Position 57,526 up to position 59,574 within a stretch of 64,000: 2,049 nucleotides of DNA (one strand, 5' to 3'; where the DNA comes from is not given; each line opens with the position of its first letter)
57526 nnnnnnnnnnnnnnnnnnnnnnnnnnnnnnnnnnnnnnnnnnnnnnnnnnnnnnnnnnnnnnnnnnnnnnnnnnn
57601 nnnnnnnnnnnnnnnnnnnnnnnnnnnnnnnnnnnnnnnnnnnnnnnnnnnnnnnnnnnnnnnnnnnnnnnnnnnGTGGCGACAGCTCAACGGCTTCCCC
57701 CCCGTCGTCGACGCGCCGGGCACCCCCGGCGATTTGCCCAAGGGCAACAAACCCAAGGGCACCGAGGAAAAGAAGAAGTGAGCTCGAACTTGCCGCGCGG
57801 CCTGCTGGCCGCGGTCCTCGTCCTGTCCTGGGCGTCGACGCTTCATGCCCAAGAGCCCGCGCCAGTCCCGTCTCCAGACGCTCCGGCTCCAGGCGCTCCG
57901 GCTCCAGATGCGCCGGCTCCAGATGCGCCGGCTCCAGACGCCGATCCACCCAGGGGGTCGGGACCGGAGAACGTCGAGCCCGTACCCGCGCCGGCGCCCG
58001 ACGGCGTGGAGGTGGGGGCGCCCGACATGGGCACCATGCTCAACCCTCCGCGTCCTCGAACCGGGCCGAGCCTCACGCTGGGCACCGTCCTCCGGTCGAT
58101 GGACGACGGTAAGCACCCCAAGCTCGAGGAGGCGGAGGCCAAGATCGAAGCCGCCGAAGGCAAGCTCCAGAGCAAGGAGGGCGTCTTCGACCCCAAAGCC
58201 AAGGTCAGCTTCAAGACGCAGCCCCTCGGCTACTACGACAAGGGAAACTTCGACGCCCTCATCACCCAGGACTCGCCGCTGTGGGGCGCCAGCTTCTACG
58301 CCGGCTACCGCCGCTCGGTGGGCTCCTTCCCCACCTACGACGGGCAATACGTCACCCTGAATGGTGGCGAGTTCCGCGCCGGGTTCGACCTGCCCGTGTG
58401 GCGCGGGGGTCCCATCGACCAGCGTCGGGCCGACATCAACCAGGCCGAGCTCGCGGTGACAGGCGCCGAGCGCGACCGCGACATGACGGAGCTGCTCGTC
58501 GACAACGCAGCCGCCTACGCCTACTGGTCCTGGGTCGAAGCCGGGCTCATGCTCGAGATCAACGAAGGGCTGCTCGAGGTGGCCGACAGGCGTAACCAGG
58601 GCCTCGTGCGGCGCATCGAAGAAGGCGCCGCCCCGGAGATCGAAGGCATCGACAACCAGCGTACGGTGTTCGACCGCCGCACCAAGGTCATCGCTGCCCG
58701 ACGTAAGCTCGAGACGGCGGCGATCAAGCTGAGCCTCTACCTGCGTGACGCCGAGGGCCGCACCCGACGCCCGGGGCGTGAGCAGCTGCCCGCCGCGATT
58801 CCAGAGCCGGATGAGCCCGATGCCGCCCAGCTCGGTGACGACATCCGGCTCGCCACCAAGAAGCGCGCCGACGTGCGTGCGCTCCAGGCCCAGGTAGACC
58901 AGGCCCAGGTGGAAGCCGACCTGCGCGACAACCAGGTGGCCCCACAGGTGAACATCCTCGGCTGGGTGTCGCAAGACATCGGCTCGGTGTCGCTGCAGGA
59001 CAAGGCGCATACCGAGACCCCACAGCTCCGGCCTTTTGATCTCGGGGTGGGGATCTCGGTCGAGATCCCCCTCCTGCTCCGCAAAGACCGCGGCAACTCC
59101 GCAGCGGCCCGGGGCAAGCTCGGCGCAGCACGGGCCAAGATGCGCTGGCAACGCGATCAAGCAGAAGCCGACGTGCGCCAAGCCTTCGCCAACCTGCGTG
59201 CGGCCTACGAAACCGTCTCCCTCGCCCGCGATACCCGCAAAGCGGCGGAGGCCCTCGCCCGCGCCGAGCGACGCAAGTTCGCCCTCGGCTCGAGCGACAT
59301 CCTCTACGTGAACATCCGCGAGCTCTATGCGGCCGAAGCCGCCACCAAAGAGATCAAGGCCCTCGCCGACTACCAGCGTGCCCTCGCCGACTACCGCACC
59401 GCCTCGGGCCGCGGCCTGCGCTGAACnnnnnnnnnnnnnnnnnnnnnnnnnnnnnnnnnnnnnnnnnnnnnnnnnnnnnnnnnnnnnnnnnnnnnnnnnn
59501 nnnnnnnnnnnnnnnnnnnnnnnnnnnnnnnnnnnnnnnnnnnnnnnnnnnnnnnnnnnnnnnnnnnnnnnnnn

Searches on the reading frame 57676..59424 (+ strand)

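Call 103: search_protein_families(library=pfam, proteins=[window:57676-59424:+], max_evalue=0.001)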
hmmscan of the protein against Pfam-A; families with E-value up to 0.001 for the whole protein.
window:57676-59424:+ (582 aa): 1 family
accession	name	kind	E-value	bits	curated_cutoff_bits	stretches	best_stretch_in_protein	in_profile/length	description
PF02321.23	OEP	-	1.6e-32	113.2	22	2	390-578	5-187/187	Outer membrane efflux protein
